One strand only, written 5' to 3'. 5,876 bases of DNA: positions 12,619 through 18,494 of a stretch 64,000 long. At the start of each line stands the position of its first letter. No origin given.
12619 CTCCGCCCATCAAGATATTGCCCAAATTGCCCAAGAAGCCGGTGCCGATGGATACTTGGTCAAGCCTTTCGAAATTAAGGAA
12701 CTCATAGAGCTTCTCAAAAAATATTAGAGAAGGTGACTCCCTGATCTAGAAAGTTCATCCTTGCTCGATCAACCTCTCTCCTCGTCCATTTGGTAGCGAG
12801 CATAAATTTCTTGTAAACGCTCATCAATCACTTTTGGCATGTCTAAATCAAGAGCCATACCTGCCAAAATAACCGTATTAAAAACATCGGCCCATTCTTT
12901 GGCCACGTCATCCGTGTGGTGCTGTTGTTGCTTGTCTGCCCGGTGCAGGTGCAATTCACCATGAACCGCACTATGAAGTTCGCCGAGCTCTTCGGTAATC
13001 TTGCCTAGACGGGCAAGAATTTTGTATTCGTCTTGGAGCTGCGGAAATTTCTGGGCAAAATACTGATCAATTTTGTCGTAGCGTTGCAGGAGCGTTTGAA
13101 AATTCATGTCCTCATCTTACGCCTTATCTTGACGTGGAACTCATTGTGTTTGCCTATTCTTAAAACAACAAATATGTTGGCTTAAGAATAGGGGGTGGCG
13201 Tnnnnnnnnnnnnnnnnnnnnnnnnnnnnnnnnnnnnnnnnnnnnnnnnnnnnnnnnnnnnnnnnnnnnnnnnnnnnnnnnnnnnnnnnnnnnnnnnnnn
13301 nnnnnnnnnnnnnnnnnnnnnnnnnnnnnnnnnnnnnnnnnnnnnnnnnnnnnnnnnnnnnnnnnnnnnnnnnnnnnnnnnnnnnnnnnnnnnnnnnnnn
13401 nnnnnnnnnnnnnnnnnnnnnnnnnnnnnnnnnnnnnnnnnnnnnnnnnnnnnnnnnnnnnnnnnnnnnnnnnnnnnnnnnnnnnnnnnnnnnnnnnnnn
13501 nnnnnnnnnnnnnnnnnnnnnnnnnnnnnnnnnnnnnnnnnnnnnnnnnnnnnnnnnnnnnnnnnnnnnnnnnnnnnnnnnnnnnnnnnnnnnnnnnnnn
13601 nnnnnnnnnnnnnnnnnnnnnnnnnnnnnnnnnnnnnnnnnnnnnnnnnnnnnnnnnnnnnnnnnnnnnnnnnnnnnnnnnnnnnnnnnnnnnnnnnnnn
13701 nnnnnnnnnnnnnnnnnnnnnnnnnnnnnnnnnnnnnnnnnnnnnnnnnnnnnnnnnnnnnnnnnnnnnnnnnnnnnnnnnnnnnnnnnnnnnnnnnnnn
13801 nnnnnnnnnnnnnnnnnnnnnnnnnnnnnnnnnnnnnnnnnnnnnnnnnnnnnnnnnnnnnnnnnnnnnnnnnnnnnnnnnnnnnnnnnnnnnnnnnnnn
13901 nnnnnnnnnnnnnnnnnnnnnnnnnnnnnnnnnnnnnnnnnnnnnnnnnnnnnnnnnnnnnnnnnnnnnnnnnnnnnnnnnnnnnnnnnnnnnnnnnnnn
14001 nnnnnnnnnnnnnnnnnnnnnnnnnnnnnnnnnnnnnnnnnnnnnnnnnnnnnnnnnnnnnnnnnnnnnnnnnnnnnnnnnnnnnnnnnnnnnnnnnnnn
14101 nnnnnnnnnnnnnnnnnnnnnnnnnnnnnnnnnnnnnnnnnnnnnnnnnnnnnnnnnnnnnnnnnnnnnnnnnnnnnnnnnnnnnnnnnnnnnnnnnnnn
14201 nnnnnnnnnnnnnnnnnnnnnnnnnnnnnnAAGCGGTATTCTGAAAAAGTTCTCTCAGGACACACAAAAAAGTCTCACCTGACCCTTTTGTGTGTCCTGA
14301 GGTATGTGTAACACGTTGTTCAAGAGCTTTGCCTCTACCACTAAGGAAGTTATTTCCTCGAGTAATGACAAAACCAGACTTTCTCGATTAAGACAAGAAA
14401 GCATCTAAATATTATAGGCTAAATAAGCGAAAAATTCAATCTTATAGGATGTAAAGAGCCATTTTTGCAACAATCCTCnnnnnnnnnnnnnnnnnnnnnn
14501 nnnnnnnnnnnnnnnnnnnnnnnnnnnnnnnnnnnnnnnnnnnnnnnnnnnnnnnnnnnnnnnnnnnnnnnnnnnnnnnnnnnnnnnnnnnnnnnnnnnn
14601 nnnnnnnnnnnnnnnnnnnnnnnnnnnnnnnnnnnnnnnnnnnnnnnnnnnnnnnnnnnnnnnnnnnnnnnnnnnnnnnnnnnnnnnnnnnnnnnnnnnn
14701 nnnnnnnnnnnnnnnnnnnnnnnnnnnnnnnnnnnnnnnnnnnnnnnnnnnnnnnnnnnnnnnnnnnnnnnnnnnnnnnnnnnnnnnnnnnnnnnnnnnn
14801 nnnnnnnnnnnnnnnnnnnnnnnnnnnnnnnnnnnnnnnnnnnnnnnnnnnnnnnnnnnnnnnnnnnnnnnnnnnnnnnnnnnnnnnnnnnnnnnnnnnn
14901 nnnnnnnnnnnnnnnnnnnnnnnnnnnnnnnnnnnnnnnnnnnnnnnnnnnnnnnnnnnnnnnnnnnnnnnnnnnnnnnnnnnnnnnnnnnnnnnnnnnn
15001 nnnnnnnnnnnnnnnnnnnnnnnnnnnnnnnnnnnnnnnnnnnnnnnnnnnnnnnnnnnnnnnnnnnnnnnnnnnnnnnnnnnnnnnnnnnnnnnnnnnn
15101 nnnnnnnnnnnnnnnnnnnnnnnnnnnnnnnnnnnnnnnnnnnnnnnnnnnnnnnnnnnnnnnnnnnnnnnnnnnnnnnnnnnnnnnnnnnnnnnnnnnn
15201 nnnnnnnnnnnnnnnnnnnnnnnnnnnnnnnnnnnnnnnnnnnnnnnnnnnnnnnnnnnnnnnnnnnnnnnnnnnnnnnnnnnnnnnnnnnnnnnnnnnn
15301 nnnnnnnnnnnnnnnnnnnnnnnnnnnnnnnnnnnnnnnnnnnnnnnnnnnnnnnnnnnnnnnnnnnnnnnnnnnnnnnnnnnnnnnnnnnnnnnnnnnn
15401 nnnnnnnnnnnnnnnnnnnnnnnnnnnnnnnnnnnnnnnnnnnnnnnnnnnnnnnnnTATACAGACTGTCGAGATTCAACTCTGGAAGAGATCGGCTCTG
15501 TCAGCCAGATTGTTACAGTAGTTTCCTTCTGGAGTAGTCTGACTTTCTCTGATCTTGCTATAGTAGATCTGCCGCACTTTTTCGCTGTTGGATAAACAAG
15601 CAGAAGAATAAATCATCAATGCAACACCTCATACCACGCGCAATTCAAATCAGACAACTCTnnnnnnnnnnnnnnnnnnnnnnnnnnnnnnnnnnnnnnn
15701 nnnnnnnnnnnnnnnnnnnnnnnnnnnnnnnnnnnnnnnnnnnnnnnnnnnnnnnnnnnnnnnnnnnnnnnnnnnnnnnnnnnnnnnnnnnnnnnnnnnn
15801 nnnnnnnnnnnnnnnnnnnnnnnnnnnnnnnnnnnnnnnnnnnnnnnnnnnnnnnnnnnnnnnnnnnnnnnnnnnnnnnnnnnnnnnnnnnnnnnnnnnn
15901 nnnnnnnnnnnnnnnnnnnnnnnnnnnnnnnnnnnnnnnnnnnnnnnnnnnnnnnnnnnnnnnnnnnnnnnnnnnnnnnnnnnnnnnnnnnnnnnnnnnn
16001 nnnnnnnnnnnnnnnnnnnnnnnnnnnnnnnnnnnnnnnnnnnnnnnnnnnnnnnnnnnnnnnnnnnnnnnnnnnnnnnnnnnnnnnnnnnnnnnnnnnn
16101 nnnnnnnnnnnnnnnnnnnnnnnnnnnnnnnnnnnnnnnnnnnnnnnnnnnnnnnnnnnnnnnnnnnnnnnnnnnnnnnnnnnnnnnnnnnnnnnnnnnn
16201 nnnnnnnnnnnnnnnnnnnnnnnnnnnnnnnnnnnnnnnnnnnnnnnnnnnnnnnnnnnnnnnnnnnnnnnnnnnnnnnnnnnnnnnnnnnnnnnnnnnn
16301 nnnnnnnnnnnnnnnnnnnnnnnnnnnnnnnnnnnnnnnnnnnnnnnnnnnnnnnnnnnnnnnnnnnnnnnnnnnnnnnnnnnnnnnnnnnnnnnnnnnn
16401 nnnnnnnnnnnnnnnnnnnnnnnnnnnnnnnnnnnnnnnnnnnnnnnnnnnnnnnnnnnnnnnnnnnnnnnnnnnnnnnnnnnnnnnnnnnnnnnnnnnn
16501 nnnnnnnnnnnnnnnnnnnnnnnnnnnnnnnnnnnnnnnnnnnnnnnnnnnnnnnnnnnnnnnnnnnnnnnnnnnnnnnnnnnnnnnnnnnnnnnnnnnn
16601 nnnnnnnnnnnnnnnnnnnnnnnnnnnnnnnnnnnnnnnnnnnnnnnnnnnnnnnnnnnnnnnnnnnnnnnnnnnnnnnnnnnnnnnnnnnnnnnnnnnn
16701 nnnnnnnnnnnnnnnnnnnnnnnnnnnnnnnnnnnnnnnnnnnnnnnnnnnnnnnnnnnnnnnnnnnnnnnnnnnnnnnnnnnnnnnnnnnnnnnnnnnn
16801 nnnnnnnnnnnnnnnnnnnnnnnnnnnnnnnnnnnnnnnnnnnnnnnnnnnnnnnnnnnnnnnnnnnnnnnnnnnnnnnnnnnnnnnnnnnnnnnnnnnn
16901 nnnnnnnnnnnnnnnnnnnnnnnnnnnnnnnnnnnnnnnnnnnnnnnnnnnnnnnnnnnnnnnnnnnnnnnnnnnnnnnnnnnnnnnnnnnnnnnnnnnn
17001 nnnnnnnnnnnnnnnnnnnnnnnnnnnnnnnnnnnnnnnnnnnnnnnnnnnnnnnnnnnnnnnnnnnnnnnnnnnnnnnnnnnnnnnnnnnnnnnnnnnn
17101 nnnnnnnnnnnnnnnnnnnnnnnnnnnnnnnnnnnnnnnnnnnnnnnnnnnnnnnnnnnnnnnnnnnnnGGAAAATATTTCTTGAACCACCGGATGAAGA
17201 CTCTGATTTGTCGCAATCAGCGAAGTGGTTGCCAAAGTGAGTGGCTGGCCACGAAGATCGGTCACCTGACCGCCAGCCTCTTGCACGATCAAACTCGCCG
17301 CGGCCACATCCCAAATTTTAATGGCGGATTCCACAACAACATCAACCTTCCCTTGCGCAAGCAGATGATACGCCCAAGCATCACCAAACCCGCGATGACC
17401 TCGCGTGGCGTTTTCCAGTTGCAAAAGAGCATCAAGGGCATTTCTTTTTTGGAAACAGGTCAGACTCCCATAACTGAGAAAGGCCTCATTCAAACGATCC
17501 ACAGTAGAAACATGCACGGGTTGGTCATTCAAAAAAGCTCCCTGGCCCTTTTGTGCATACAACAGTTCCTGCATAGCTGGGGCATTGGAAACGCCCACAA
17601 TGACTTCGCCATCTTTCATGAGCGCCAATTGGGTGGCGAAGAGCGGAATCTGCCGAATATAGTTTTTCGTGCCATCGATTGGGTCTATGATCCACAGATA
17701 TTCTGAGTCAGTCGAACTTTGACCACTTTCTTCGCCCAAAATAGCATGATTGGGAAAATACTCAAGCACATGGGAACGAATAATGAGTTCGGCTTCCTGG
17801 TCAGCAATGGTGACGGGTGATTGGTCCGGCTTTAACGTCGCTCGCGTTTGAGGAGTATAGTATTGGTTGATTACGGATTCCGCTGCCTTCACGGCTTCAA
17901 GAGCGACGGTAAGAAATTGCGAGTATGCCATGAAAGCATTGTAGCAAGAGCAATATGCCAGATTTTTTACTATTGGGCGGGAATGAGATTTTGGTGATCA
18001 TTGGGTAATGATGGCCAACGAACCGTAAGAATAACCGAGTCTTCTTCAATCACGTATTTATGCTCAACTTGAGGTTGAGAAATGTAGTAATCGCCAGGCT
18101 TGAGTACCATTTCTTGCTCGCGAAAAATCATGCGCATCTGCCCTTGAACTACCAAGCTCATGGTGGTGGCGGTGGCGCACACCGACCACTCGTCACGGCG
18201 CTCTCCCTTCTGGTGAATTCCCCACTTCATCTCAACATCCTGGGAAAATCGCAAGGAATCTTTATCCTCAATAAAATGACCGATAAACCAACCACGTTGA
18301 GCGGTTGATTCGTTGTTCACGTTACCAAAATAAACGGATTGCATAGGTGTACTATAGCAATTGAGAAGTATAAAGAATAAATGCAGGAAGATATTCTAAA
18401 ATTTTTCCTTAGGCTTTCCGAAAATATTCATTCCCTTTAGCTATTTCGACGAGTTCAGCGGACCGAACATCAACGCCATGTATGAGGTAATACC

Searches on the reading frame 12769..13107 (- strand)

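Call 55: search_protein_families(library=pfam, proteins=[window:12769-13107:-])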
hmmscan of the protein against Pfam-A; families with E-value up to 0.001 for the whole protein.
window:12769-13107:- (112 aa): 1 family
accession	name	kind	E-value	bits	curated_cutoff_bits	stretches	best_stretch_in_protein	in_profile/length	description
PF01503.22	PRA-PH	-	0.00035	21.4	21.3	1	32-96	29-81/86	Phosphoribosyl-ATP pyrophosphohydrolase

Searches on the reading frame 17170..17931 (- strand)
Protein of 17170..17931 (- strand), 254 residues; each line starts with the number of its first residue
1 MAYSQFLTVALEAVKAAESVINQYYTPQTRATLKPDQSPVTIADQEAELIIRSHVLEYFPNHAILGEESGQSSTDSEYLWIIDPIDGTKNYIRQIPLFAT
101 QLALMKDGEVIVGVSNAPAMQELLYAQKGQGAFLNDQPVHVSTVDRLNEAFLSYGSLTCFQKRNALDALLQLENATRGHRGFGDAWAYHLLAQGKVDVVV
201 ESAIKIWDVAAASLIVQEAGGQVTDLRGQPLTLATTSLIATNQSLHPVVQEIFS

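Call 56: search_protein_families(library=pfam, proteins=[window:17170-17931:-])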
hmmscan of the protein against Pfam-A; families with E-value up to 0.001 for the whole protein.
window:17170-17931:- (254 aa): 1 family
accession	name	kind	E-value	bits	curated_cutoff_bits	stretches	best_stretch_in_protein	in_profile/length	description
PF00459.30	Inositol_P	-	3.4e-62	210.8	27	1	4-247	3-260/271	Inositol monophosphatase family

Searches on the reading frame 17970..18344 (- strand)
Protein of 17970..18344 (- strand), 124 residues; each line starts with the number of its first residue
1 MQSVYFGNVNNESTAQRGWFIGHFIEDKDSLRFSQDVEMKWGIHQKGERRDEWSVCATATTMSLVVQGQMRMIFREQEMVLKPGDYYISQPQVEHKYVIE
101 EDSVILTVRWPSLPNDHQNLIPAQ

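Call 56: search_protein_families(library=pfam, proteins=[window:17970-18344:-])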
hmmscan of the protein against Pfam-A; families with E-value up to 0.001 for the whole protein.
window:17970-18344:- (124 aa): 1 family
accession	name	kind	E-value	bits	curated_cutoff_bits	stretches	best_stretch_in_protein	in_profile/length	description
PF07883.17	Cupin_2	-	3.4e-06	27.1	27.2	1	61-103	20-62/70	Cupin domain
